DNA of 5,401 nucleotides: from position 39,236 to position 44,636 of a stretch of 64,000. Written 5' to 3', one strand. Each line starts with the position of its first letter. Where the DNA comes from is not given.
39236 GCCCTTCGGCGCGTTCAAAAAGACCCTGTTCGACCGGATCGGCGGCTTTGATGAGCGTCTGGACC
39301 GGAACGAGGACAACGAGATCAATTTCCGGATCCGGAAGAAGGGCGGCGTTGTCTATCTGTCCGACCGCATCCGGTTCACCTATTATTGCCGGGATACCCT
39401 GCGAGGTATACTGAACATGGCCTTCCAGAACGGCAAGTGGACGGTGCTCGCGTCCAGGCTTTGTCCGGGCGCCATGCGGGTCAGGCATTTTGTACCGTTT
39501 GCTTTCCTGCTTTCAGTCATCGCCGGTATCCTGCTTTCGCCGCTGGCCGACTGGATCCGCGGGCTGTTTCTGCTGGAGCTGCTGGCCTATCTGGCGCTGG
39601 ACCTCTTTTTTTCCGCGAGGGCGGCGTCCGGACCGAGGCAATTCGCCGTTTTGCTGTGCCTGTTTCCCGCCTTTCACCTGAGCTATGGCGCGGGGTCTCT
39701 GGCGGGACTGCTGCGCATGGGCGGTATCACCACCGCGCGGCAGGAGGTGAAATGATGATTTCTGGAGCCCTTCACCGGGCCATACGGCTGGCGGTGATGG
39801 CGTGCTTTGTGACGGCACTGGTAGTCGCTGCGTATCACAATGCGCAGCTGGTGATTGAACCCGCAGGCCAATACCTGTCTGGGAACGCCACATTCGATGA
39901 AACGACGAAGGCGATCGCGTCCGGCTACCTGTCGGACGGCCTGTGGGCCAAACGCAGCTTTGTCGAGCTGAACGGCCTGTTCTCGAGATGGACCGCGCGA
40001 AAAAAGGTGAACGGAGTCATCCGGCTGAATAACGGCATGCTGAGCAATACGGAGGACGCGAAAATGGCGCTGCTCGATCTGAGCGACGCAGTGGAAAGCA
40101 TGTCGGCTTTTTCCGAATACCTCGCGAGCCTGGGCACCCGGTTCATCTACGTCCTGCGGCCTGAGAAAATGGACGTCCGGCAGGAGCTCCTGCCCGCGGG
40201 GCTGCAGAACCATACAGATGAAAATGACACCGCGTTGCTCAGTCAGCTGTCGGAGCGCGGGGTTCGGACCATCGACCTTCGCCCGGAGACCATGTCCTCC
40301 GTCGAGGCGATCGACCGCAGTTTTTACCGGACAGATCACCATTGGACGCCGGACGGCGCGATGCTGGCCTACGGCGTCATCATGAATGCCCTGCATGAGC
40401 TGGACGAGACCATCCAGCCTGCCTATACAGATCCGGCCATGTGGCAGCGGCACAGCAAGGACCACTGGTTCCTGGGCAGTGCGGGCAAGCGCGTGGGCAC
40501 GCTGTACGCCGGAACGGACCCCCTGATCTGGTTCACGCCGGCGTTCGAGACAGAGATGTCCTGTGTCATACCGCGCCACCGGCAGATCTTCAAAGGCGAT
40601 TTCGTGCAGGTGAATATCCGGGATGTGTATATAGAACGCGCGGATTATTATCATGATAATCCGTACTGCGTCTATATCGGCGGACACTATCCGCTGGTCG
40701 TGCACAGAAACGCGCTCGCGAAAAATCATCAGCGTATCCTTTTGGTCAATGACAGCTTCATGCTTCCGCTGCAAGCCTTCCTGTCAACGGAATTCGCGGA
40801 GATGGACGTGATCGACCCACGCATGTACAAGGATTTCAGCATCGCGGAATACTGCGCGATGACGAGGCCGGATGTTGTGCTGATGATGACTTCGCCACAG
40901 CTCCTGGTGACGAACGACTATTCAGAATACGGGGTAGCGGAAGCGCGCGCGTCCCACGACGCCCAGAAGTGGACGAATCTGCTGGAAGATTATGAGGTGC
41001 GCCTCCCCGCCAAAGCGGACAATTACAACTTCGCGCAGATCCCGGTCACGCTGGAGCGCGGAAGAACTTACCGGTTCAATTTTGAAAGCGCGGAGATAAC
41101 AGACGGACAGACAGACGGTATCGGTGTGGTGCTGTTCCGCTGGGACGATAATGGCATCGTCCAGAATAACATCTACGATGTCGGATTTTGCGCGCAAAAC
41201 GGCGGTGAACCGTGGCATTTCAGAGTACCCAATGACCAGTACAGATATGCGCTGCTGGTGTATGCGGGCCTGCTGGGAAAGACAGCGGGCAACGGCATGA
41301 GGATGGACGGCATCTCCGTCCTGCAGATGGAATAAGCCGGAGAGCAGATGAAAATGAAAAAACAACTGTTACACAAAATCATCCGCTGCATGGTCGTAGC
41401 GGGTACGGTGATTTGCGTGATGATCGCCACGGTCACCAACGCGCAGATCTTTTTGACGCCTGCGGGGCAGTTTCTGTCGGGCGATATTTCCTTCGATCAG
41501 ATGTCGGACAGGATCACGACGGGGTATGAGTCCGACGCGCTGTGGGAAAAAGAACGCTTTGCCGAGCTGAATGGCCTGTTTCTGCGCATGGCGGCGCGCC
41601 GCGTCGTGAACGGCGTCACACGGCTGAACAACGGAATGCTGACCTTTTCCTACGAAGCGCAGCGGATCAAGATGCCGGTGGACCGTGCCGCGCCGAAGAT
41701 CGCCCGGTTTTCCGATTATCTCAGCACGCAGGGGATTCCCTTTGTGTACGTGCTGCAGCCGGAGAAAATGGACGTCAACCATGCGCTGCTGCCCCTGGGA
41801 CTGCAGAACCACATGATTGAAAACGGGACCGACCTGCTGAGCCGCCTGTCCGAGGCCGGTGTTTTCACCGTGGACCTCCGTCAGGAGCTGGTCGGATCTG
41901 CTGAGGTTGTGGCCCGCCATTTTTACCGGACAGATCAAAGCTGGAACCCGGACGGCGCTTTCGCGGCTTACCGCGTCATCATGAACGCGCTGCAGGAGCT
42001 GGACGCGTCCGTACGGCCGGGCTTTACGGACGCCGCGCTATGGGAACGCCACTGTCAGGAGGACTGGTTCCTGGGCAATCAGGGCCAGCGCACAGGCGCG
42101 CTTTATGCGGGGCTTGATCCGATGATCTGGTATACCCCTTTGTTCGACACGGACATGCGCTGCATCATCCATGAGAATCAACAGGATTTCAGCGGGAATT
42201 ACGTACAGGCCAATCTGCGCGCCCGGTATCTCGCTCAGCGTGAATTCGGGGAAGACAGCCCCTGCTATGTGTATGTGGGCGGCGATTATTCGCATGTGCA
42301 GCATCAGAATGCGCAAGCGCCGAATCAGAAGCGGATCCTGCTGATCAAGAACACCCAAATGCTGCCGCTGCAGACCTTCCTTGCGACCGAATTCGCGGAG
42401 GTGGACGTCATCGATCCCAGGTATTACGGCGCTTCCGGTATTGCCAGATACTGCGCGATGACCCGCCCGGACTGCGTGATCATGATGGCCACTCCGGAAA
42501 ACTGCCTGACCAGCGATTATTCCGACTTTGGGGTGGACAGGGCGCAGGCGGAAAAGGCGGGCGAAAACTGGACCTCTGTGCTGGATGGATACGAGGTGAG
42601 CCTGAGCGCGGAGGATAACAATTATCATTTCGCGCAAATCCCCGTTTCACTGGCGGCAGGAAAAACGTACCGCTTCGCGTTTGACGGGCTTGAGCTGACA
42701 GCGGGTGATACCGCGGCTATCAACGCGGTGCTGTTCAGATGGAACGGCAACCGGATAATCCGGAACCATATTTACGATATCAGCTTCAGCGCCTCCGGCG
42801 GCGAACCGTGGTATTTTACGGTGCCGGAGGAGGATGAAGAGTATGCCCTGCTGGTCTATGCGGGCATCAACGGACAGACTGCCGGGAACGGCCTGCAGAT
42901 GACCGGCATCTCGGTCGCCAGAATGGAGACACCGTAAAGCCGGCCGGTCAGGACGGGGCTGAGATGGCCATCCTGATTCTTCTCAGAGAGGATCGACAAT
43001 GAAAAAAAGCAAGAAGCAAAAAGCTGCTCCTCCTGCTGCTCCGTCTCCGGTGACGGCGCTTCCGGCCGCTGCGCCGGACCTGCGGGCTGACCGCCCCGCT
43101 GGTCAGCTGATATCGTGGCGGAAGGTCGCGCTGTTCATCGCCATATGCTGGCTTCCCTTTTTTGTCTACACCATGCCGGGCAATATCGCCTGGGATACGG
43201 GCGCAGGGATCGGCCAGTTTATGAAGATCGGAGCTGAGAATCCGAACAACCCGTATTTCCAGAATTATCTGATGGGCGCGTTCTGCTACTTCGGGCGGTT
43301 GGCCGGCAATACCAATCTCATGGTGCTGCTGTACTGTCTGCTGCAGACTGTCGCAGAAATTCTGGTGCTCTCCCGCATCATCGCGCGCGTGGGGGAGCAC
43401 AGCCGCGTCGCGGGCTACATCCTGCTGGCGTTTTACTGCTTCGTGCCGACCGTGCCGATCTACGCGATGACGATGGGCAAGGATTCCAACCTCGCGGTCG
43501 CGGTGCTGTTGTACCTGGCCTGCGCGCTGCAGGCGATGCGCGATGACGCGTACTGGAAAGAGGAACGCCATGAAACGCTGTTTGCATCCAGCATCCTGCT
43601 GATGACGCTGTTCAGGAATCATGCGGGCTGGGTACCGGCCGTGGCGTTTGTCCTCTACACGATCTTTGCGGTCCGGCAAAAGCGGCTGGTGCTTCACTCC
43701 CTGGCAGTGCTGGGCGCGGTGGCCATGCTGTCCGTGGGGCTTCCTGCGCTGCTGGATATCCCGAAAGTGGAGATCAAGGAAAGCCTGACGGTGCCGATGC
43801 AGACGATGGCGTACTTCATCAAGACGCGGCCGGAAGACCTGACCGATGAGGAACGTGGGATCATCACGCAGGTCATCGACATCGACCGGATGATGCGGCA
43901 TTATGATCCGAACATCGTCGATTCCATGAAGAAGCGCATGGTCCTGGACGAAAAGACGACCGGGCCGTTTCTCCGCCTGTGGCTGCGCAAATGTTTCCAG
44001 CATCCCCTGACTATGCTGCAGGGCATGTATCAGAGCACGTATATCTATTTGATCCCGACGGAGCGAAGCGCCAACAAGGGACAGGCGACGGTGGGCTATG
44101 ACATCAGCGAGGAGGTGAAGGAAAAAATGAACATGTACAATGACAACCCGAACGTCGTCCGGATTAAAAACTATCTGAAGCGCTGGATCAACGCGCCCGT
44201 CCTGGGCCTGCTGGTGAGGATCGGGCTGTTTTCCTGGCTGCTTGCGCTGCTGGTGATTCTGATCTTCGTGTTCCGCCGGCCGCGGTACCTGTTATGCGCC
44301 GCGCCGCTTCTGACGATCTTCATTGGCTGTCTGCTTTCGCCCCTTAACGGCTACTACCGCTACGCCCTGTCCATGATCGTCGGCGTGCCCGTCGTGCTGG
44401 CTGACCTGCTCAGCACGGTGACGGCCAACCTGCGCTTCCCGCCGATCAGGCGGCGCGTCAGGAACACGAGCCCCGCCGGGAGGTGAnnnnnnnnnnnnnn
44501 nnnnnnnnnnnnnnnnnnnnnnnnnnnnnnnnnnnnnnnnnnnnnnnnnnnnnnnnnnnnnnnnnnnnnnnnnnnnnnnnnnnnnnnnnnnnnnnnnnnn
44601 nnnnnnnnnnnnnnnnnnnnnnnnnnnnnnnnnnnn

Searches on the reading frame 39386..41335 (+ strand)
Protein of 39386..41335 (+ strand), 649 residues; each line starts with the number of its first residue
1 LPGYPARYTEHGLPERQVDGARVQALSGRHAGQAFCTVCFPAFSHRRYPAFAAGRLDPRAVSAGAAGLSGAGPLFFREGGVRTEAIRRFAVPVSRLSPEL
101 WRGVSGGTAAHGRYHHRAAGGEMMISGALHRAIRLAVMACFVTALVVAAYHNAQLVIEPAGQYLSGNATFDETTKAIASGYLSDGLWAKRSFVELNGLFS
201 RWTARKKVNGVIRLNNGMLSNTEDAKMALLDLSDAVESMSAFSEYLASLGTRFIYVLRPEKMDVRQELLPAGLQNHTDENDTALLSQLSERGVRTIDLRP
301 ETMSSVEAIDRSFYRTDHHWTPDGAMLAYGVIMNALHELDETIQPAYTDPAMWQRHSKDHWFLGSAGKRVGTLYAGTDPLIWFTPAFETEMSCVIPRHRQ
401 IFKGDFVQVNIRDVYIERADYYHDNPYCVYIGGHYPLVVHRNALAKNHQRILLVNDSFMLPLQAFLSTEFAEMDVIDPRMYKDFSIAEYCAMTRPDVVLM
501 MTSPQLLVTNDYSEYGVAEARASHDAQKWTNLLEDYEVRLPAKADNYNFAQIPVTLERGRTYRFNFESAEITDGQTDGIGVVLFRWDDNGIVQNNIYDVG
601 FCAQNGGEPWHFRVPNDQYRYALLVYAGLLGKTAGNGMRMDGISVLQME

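Call 29: search_protein_families(library=pfam, proteins=[window:39386-41335:+], max_evalue=0.0001)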
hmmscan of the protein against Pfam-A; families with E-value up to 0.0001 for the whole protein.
window:39386-41335:+ (649 aa): 2 families
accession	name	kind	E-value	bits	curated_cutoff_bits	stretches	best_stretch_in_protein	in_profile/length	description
PF16822.11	ALGX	-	2.1e-16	60.9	26.5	1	232-339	25-133/268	SGNH hydrolase-like domain, acetyltransferase AlgX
PF14286.12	DHHW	-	1.8e-06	27.9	25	1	312-475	235-384/385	DHHW protein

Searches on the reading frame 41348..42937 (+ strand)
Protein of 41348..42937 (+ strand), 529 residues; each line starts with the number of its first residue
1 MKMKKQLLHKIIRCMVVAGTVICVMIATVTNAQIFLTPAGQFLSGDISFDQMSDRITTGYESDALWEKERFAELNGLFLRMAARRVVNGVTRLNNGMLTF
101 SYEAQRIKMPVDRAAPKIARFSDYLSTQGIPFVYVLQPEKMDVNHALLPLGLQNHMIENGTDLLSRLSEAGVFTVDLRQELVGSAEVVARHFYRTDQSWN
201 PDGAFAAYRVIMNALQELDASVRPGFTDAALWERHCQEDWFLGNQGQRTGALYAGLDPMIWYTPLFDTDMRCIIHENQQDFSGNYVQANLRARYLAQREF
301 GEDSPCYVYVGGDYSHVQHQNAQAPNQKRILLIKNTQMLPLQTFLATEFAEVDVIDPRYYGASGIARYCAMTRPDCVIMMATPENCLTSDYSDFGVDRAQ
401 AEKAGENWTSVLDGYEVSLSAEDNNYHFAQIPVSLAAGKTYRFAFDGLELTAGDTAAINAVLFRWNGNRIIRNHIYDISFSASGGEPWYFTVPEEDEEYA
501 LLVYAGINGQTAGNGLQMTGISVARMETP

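Call 29: search_protein_families(library=pfam, proteins=[window:41348-42937:+], max_evalue=0.0001)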
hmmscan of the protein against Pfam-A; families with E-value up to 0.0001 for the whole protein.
window:41348-42937:+ (529 aa): 1 family
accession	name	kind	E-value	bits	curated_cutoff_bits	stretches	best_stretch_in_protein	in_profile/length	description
PF16822.11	ALGX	-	4.2e-15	56.6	26.5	1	107-218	21-133/268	SGNH hydrolase-like domain, acetyltransferase AlgX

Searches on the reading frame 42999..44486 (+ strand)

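Call 29: search_protein_families(library=pfam, proteins=[window:42999-44486:+], max_evalue=0.0001)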
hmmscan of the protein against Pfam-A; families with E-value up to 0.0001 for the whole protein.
window:42999-44486:+ (495 aa): 1 family
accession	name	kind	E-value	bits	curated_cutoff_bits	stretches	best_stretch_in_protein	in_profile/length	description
PF19484.4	DUF6020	-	1.5e-36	126.4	28.3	1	85-470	187-590/604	Family of unknown function (DUF6020)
